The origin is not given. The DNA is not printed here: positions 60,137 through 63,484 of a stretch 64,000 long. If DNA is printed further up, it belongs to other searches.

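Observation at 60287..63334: Two complete GspE/PilB secretion-ATPase modules fused in one polypeptide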

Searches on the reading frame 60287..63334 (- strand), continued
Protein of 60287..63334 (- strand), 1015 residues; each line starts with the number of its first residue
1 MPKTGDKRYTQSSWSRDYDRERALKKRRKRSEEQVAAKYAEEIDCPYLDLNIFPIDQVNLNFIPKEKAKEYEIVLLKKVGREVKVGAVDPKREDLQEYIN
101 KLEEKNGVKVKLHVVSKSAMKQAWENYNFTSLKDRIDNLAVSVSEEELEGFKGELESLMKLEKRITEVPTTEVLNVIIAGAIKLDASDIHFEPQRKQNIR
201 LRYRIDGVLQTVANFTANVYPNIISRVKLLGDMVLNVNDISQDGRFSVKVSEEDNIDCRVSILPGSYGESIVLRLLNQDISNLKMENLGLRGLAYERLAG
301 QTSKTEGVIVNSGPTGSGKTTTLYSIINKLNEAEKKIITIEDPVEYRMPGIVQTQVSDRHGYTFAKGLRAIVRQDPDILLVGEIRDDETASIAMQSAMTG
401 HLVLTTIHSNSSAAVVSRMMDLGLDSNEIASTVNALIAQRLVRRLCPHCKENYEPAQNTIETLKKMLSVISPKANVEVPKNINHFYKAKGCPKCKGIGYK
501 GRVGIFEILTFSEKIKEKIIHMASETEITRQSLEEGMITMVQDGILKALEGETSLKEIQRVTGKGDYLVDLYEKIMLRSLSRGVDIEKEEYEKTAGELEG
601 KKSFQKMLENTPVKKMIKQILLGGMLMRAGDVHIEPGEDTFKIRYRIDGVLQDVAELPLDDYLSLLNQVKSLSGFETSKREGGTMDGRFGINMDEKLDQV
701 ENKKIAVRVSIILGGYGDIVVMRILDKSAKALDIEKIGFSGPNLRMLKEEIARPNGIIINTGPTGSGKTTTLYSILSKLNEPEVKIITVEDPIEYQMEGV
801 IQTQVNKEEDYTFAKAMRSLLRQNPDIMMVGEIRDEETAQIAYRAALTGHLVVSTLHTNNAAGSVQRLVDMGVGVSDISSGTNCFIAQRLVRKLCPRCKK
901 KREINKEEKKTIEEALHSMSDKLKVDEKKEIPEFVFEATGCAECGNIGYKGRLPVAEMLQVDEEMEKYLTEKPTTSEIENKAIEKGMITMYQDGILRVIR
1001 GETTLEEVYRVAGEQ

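Call 83: find_homologous_proteins(query=L086:3511-4731:-, max_evalue=1e-30)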
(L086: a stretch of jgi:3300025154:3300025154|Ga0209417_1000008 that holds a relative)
Query L086:3511-4731:- (406 aa): 3036 proteins with E <= 1e-30 among 6822 candidates; the best 120 are listed.
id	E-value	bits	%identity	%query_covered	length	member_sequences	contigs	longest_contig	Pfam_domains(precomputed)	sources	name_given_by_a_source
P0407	3.2e-251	851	100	100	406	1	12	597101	PF00482.29,PF28597.1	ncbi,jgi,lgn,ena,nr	ncbi:MAG: hypothetical protein UR60_C0010G0010 [Candidatus Moranbacteria bacterium GW2011_GWF2_34_56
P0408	1.5e-246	835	97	100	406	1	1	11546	PF00482.29,PF28597.1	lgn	-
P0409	3.2e-246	834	98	100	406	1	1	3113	PF00482.29,PF28597.1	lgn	-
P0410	1.8e-245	832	97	100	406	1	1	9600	PF00482.29,PF28597.1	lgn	-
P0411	7.5e-231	784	89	100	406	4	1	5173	PF00482.29,PF28597.1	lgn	-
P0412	1.8e-229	779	89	100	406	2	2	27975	PF00482.29,PF28597.1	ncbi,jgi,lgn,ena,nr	ncbi:MAG: hypothetical protein ACD_7C00082G0002 [uncultured bacterium]|nr:MAG: hypothetical protein 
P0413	8.4e-227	770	87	100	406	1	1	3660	PF00482.29,PF28597.1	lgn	-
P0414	1.6e-224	763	87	100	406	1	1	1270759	PF00482.29,PF28597.1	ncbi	ncbi:MAG: type II secretion system F family protein [Candidatus Moraniibacteriota bacterium]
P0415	2.2e-224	762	86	100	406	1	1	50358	PF00482.29,PF28597.1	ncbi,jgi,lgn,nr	ncbi:MAG: type II secretion system F family protein [Candidatus Moranbacteria bacterium]|jgi:type IV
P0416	2.4e-223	759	86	100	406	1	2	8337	PF00482.29,PF28597.1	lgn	-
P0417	5.2e-223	758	85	100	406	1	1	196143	PF00482.29,PF28597.1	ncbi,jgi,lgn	ncbi:MAG: type II secretion system F family protein [Parcubacteria group bacterium]|jgi:type IV pilu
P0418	7.1e-223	757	86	100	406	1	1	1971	PF00482.29,PF28597.1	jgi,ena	-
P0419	1.2e-221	753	84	100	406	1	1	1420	PF00482.29,PF28597.1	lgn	-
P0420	5.3e-221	751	85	100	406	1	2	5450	PF00482.29,PF28597.1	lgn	-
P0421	5.5e-221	751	85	100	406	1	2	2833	PF00482.29,PF28597.1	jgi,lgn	-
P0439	1.6e-186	638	71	100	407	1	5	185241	PF00482.29,PF28597.1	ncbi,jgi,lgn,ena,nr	ncbi:MAG: type II secretion system F family protein [Candidatus Moranbacteria bacterium]|jgi:type IV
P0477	4.7e-164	564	62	100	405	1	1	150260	PF00482.29,PF28597.1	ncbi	-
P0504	6.3e-160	550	58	100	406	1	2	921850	PF00482.29,PF28597.1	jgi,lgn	jgi:type IV pilus assembly protein PilC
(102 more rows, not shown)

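Call 84: find_encoding_contigs(protein=P0414, flank=10000, max_places=1)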
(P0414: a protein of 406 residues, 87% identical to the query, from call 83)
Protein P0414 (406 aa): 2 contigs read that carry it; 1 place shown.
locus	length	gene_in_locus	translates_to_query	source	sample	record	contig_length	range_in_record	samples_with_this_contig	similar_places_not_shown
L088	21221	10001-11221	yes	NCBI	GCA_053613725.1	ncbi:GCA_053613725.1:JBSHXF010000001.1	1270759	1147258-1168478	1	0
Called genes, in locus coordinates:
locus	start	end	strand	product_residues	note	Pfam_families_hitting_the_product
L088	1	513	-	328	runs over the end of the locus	PF05496:RuvB_N, PF13173:AAA_14 (faint), PF00004:AAA, PF07728:AAA_5, PF17864:AAA_lid_4, PF05491:WHD_RuvB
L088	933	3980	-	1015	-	PF04851:ResIII (faint), PF20720:nSTAND3 (faint), PF00437:T2SSE, PF00005:ABC_tran (faint), PF03215:Rad17 (faint), PF07728:AAA_5 (faint), PF12775:AAA_7 (faint), PF00437:T2SSE, +5 more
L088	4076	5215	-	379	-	PF01368:DHH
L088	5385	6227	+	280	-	PF03446:NAD_binding_2 (faint), PF03807:F420_oxidored (faint), PF02153:PDH_N, PF20463:PDH_C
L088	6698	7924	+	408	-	PF08529:NusA_N, PF00575:S1 (weak), PF13184:KH_NusA_1st, PF26594:KH_NusA_2nd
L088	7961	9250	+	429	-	PF05697:Trigger_N, PF00254:FKBP_C, PF05698:Trigger_C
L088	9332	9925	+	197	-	PF00574:CLP_protease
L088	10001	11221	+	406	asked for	PF28597:T2SSF_N, PF00482:T2SSF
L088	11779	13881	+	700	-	PF01138:RNase_PH, PF03725:RNase_PH_C, PF03726:PNPase, PF01138:RNase_PH, PF00013:KH_1, PF00575:S1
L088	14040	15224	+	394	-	-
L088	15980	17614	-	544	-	PF13231:PMT_2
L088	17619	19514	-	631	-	PF02366:PMT, PF13231:PMT_2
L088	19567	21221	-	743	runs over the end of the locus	PF02366:PMT, PF13231:PMT_2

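Call 85: find_encoding_contigs(protein=P0504, flank=10000, max_places=1)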
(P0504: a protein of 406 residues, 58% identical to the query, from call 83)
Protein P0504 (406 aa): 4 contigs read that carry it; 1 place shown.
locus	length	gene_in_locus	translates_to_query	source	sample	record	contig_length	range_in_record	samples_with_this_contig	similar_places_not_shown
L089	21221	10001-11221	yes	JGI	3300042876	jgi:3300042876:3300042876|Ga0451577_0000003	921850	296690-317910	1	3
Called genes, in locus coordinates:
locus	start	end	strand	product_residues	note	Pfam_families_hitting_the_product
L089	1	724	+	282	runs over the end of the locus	PF01790:LGT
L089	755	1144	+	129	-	-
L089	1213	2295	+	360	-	-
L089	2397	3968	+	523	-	PF07969:Amidohydro_3, PF01979:Amidohydro_1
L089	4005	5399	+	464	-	PF21799:MurD-like_N, PF08245:Mur_ligase_M, PF02875:Mur_ligase_C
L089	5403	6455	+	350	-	PF01926:MMR_HSR1, PF02421:FeoB_N, PF06071:YchF-GTPase_C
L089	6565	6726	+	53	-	-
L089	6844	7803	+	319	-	PF00512:HisKA, PF02518:HATPase_c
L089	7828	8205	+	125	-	PF00072:Response_reg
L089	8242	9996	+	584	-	PF05157:MshEN, PF00437:T2SSE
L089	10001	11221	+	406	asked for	PF28597:T2SSF_N, PF00482:T2SSF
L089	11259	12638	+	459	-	PF17802:SpaA (faint), PF13620:CarboxypepD_reg (faint)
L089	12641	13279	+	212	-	-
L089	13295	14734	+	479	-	PF14341:PilX_N (weak)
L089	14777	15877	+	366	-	PF11104:PilM_2, PF14450:FtsA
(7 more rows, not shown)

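Call 87: find_encoding_contigs(protein=P0477, flank=10000, max_places=1)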
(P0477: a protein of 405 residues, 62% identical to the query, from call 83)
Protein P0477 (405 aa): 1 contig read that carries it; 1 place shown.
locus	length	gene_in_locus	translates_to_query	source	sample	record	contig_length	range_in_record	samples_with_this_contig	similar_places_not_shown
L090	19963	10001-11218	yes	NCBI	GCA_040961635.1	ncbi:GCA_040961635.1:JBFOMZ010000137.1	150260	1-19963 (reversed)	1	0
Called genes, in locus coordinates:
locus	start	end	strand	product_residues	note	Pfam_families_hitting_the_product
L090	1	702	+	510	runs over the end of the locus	PF12072:RNase_Y_N, PF08668:HDOD (faint), PF00013:KH_1, PF01966:HD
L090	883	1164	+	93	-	PF14908:HU-CCDC81_euk_1 (weak), PF18291:HU-HIG, PF00216:Bac_DNA_binding, PF18175:HU-CCDC81_bac_2 (weak)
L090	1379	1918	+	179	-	PF13399:LytR_C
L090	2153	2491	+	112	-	-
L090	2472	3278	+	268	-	-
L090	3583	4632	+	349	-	PF01926:MMR_HSR1, PF02421:FeoB_N, PF06071:YchF-GTPase_C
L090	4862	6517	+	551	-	PF00118:Cpn60_TCP1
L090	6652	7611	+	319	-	PF00512:HisKA, PF02518:HATPase_c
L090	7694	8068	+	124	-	PF00072:Response_reg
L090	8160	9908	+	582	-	PF05157:MshEN, PF00437:T2SSE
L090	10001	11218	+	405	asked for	PF28597:T2SSF_N (weak), PF00482:T2SSF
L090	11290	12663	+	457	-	PF13620:CarboxypepD_reg (faint)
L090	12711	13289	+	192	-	-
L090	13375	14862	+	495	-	-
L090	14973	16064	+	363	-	PF11104:PilM_2, PF14450:FtsA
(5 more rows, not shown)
